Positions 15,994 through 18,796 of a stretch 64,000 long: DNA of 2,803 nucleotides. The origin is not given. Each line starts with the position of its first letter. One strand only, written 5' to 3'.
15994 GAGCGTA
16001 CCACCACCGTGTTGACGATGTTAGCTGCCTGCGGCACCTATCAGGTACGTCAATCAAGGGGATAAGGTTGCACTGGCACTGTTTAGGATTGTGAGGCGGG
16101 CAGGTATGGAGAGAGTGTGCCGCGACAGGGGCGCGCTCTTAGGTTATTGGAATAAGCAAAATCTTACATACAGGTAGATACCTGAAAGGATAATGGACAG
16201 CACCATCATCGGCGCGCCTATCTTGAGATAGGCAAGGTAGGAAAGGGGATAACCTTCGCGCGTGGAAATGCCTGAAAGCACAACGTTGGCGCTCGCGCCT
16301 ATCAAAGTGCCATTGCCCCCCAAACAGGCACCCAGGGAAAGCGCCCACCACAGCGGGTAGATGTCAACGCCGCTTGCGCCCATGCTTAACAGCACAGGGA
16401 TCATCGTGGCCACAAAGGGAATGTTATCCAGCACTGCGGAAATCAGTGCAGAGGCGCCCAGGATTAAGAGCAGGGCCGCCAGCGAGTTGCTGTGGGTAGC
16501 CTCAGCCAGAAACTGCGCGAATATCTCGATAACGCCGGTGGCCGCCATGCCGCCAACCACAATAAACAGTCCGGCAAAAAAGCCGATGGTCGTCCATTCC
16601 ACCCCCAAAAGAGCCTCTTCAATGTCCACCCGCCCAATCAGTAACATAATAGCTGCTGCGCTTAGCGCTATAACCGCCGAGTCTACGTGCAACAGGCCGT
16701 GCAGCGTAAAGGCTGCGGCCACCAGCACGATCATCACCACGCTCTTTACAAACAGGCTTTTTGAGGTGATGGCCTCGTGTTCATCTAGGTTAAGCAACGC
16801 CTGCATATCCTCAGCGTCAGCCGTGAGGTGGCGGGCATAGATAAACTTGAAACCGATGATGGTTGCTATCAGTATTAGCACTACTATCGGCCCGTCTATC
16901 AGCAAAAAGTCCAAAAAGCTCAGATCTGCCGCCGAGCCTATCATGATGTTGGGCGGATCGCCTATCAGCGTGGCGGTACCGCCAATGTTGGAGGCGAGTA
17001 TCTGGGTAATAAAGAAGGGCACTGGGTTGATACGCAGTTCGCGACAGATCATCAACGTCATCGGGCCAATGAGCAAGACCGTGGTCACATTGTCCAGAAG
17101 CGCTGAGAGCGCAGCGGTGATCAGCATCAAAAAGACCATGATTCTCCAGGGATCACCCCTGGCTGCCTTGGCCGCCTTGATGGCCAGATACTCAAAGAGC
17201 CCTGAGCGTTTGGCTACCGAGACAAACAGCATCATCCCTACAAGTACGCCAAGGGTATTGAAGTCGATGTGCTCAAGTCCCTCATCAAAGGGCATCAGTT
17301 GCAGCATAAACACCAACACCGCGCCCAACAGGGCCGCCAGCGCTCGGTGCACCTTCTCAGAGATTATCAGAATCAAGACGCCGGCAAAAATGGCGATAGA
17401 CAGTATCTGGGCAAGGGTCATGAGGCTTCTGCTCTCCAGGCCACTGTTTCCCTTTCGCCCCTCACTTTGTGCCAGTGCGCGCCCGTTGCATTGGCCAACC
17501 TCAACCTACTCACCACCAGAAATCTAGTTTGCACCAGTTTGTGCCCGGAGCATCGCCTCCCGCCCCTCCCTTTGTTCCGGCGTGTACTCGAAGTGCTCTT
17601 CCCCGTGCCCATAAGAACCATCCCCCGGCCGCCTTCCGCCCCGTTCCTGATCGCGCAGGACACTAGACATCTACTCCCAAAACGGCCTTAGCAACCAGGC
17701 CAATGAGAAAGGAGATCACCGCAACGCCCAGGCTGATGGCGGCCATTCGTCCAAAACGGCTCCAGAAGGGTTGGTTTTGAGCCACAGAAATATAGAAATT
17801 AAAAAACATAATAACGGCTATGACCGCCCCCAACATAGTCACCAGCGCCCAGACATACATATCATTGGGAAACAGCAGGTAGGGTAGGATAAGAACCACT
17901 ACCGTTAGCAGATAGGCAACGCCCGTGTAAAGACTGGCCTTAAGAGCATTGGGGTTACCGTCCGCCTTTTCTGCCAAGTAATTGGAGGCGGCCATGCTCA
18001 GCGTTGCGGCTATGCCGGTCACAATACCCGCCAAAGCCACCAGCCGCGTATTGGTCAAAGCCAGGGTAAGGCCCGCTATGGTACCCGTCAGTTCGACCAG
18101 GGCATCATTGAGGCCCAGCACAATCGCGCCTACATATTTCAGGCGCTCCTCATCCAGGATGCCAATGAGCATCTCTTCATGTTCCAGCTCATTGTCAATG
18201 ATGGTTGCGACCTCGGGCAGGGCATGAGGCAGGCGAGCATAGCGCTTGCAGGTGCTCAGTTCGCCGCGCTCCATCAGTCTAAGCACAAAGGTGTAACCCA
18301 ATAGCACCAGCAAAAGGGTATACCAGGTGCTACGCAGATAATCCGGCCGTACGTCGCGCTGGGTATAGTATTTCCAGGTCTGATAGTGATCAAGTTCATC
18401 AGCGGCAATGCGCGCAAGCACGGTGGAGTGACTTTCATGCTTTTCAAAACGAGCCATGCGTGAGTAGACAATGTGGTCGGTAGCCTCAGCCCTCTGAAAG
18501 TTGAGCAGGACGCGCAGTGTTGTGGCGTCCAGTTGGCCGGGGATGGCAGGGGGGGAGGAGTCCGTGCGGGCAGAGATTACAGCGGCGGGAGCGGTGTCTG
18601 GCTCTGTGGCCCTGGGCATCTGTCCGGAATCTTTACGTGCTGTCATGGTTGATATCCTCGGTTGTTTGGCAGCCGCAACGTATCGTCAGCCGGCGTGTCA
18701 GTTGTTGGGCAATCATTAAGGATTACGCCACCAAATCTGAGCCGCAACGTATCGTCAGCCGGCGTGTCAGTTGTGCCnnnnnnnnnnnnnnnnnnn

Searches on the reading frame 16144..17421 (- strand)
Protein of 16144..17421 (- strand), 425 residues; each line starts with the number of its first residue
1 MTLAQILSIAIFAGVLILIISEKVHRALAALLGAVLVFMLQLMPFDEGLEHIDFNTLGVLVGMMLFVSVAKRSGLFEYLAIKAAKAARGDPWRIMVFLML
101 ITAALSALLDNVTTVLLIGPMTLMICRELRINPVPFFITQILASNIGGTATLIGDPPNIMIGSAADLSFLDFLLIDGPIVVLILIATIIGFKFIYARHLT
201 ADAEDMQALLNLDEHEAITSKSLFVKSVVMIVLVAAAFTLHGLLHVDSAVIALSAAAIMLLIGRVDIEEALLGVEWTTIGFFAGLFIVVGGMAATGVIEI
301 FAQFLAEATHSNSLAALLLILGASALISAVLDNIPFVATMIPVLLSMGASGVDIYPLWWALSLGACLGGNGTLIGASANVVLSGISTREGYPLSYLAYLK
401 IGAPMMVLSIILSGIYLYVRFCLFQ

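Call 15: search_protein_families(library=pfam, proteins=[window:16144-17421:-], max_evalue=0.000001)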
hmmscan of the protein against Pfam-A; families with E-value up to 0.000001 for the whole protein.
window:16144-17421:- (425 aa): 2 families
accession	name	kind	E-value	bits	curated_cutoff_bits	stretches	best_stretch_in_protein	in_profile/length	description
PF03600.22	CitMHS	-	4.7e-93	312.4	31.9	1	16-364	1-336/336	Citrate transporter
PF02040.21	ArsB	-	1.6e-17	64.5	22.2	1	9-418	3-422/423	Arsenical pump membrane protein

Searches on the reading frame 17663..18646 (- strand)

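Call 15: search_protein_families(library=pfam, proteins=[window:17663-18646:-], max_evalue=0.000001)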
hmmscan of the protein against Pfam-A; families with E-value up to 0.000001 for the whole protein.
window:17663-18646:- (327 aa): 1 family
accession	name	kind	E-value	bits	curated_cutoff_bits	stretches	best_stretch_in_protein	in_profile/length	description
PF01988.24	VIT1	-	1.8e-13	51.3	28.1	1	173-228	2-58/214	VIT family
